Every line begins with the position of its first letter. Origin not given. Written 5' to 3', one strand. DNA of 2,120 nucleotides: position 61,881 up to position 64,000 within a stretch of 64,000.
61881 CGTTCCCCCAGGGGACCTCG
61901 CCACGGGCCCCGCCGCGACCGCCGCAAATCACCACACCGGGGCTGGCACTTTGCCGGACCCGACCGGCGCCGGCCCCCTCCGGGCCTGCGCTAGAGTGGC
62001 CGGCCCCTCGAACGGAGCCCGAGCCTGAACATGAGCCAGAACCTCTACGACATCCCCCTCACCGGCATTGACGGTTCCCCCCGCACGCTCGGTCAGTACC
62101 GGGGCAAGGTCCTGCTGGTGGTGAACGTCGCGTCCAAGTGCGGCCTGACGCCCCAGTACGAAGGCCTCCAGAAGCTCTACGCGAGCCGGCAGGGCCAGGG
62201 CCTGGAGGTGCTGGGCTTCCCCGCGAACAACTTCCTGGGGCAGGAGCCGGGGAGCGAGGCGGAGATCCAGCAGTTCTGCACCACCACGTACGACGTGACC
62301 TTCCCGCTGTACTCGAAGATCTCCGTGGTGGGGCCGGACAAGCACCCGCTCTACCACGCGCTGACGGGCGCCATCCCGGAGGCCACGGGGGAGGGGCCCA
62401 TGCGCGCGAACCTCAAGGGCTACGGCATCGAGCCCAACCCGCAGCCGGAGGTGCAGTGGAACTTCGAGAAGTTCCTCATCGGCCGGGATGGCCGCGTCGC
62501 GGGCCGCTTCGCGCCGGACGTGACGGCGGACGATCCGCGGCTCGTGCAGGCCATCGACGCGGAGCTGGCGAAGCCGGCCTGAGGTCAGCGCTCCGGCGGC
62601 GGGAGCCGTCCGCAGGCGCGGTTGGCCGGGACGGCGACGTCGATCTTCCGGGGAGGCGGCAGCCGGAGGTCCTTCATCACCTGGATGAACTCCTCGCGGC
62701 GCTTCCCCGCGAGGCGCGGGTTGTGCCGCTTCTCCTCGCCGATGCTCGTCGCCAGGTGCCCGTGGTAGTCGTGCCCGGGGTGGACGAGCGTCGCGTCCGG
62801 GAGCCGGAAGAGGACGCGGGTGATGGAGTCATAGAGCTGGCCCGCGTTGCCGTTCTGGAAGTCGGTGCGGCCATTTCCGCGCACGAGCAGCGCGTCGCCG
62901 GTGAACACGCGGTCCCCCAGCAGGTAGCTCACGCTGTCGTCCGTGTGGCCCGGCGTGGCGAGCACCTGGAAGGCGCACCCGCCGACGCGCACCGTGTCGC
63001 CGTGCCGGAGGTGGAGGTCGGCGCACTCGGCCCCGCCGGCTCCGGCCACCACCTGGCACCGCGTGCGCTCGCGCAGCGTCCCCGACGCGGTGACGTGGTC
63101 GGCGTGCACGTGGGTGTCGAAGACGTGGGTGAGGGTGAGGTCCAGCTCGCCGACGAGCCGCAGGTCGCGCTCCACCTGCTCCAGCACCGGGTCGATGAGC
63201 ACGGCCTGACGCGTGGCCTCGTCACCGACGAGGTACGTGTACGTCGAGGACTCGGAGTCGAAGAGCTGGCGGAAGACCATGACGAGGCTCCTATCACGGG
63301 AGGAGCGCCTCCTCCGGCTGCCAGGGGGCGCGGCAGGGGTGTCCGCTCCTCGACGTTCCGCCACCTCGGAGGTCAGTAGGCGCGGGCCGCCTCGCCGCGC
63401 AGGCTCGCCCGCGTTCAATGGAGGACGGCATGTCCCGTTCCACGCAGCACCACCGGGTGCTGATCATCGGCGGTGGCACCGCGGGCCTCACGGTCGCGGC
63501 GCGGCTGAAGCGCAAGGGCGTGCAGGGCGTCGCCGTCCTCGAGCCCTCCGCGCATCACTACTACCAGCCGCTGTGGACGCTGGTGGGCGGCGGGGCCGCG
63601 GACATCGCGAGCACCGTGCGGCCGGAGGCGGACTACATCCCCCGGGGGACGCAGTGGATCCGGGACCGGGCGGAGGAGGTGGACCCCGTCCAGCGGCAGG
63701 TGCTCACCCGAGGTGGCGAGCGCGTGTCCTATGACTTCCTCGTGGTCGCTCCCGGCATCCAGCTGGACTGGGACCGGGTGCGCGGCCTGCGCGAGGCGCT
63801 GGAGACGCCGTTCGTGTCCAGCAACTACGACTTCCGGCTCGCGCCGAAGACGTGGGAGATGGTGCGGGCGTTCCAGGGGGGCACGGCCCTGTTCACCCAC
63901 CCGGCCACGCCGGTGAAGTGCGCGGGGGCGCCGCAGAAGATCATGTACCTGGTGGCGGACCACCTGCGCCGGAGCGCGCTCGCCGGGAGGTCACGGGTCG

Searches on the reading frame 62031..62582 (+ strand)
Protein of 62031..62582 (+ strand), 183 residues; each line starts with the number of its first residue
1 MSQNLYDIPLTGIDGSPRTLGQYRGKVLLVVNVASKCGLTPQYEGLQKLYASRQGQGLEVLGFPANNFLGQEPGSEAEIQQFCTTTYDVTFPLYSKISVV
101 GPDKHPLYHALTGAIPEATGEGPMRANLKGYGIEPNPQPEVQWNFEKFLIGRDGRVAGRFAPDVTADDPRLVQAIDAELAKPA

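Call 3: search_protein_families(library=pfam, proteins=[window:62031-62582:+])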
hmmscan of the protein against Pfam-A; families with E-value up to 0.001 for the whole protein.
window:62031-62582:+ (183 aa): 1 family
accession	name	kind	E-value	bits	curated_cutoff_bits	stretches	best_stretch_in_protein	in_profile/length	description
PF00255.25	GSHPx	-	5.6e-35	119.6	27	1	6-111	2-107/108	Glutathione peroxidase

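Call 6: search_protein_families(library=ncbifam, proteins=[window:62031-62582:+])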
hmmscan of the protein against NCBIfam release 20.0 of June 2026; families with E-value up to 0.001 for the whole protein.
window:62031-62582:+ (183 aa): 2 families
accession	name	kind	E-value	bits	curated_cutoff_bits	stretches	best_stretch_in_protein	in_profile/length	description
NF007900.0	PRK10606.1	equivalog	1.6e-66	223.4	270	1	1-181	1-183/183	glutathione peroxidase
TIGR02540.1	gpx7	equivalog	1.8e-29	102.4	207.3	1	5-113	2-111/153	putative glutathione peroxidase Gpx7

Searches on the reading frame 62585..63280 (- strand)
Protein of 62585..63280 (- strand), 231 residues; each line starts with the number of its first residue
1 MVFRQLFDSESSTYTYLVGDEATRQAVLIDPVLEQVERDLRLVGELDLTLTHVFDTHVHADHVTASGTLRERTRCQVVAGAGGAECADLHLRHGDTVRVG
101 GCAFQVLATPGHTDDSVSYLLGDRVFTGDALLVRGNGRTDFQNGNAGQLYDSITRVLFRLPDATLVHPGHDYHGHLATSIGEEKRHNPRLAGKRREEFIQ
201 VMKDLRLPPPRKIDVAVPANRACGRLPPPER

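Call 3: search_protein_families(library=pfam, proteins=[window:62585-63280:-])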
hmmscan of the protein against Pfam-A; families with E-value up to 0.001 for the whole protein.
window:62585-63280:- (231 aa): 2 families
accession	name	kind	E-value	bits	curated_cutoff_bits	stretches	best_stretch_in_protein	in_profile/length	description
PF00753.33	Lactamase_B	-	1.7e-16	61.2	22.7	2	12-80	5-74/196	Metallo-beta-lactamase superfamily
PF12706.13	Lactamase_B_2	-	0.00023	21.3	27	1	27-82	3-65/200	Beta-lactamase superfamily domain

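Call 6: search_protein_families(library=ncbifam, proteins=[window:62585-63280:-])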
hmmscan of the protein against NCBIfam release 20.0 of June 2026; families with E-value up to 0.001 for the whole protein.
window:62585-63280:- (231 aa): 12 families
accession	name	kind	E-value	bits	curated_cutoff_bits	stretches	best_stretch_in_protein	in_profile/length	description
NF040641.1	bifunc_ST_SDO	equivalog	3.2e-38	131.7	625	2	89-230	260-409/423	bifunctional sulfur transferase/dioxygenase Blh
TIGR03413.1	GSH_gloB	equivalog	8.6e-32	110.4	200.8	1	12-173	9-167/248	hydroxyacylglutathione hydrolase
NF041804.1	MBL_fold_SolJ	exception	5.6e-24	84.6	350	1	15-200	20-208/224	solanimycin biosynthesis MBL-fold hydrolase SolJ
NF007597.0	PRK10241.1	equivalog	5.3e-19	68.5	421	1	13-173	12-168/251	hydroxyacylglutathione hydrolase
NF033105.1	bla_subclass_B3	equivalog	8e-09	35.2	240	1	88-121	122-155/257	subclass B3 metallo-beta-lactamase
NF012229.1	bla_class_B_core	domain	3.4e-08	33.7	100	1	24-120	24-137/139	metallo-beta-lactamase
NF000438.2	blaPOM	exception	2.1e-06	27.2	610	0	90-125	157-192/286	POM family subclass B3 metallo-beta-lactamase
NF033106.1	blaL1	exception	1.9e-05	23.7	560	0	26-84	70-132/290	L1 family subclass B3 metallo-beta-lactamase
NF001911.0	PRK00685.1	equivalog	4.7e-05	23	144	1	22-84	15-75/228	metal-dependent hydrolase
NF000469.2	CAR_gen_B3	exception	7.2e-05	21.9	500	0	86-137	169-222/311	CAR family subclass B3 metallo-beta-lactamase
NF033088.2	bla_subclass_B1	equivalog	0.00014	21.6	200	1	44-174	63-204/217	subclass B1 metallo-beta-lactamase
NF040644.1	blaPAM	exception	0.00098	18.3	615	0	91-123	158-190/287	PAM family subclass B3 metallo-beta-lactamase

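Call 29: search_solved_structures(query=window:62585-63280:-, show_alignments=5, max_evalue=1e-60)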
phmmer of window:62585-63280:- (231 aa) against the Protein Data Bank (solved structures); distinct sequences matched with E-value up to 1e-60: 7.
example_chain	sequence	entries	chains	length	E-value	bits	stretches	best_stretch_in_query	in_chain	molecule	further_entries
4ysb_A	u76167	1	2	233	2.5e-122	409.8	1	1-228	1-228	Metallo-beta-lactamase family protein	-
9rhq_A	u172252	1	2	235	1.6e-80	273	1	1-225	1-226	Metallo-beta-lactamase family protein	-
5ve3_B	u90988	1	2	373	1.1e-71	244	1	1-225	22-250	BpPRF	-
5ve4_A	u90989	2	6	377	1.1e-71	244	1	1-225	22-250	BpPRF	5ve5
8zbd_A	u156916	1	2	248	9.7e-70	237.7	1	1-228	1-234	MBL fold metallo-hydrolase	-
4chl_A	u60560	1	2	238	1.6e-66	227.1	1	2-228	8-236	PERSULFIDE DIOXYGENASE ETHE1, MITOCHONDRIAL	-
2gcu_A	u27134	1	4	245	6.8e-64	218.6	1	1-229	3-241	Putative hydroxyacylglutathione hydrolase 3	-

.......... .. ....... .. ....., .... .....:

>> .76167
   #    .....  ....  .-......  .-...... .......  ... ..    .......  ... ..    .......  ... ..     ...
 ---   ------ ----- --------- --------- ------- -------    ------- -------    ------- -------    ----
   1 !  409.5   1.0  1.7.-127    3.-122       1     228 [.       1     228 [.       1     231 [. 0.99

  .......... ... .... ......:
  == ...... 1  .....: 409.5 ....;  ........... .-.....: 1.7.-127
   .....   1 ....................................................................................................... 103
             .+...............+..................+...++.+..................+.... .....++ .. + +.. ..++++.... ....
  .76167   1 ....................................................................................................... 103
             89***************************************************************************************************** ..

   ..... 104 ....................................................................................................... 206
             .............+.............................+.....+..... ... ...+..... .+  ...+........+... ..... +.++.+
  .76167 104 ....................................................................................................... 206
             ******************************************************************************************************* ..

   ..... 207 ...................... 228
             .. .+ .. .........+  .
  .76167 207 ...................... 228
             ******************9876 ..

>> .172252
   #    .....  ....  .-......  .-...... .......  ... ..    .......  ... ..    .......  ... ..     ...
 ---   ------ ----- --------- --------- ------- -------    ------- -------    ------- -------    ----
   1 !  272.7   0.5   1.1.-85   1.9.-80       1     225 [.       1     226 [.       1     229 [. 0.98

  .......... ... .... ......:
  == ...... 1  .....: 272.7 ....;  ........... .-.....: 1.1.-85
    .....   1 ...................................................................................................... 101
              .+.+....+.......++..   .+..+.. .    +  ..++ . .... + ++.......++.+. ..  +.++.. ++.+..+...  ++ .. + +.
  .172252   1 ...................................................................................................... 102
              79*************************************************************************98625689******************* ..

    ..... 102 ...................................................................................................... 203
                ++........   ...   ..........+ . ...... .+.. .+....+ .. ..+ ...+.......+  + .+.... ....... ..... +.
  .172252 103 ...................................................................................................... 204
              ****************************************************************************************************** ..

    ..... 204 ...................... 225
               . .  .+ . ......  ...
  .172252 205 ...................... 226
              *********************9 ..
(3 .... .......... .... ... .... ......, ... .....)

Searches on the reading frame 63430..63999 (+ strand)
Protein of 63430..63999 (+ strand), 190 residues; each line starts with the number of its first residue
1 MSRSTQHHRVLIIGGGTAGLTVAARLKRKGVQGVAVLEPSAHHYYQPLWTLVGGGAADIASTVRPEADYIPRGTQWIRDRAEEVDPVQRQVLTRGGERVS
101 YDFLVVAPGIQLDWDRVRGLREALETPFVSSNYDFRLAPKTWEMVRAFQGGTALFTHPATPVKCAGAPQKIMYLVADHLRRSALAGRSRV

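Call 50: search_solved_structures(query=window:63430-63999:+, show_alignments=1, max_evalue=0.00001)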
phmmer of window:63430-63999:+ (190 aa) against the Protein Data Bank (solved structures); distinct sequences matched with E-value up to 0.00001: 21.
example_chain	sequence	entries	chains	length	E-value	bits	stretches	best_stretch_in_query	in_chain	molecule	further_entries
6mp5_A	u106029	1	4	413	9.5e-58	198.1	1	6-185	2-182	Sulfide:quinone oxidoreductase, mitochondrial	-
6mo6_A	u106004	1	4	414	9.5e-58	198.1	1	6-185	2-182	Sulfide:quinone oxidoreductase, mitochondrial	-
6oi5_A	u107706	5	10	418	9.7e-58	198.1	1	6-185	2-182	Sulfide:quinone oxidoreductase, mitochondrial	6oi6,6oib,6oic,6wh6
8dhk_A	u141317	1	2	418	3.5e-57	196.3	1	6-185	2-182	Sulfide:quinone oxidoreductase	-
3vrd_B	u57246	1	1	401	4.7e-17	65.4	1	8-180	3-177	Flavocytochrome c flavin subunit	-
1fcd_A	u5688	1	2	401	7.4e-17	64.8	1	8-180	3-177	FLAVOCYTOCHROME C SULFIDE DEHYDROGENASE (FLAVIN-BINDING SUBUNIT)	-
5n1t_A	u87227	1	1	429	1.3e-15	60.7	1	7-181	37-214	flavin-binding subunit of sulfide dehydrogenase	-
3szw_A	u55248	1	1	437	3.9e-08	36.3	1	9-128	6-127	Sulfide-quinone reductase, putative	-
3sxi_A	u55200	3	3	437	5.1e-08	35.9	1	9-120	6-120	Sulfide-quinone reductase, putative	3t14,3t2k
3sx6_A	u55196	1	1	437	5.6e-08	35.8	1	9-120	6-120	Sulfide-quinone reductase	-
3sz0_A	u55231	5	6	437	5.7e-08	35.8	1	9-120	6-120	Sulfide-quinone reductase, putative | Sulfide-quinone reductase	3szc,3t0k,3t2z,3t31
3szf_A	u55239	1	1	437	5.7e-08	35.8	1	9-120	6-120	Sulfide-quinone reductase, putative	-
7xpi_A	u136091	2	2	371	5.7e-08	35.8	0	9-110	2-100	Apoptosis inducing factor mitochondria associated 2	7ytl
3sy4_A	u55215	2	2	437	7.1e-08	35.5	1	9-120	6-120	Sulfide-quinone reductase, putative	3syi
3t2y_A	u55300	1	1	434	7.5e-08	35.4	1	9-120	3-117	Sulfide-quinone reductase, putative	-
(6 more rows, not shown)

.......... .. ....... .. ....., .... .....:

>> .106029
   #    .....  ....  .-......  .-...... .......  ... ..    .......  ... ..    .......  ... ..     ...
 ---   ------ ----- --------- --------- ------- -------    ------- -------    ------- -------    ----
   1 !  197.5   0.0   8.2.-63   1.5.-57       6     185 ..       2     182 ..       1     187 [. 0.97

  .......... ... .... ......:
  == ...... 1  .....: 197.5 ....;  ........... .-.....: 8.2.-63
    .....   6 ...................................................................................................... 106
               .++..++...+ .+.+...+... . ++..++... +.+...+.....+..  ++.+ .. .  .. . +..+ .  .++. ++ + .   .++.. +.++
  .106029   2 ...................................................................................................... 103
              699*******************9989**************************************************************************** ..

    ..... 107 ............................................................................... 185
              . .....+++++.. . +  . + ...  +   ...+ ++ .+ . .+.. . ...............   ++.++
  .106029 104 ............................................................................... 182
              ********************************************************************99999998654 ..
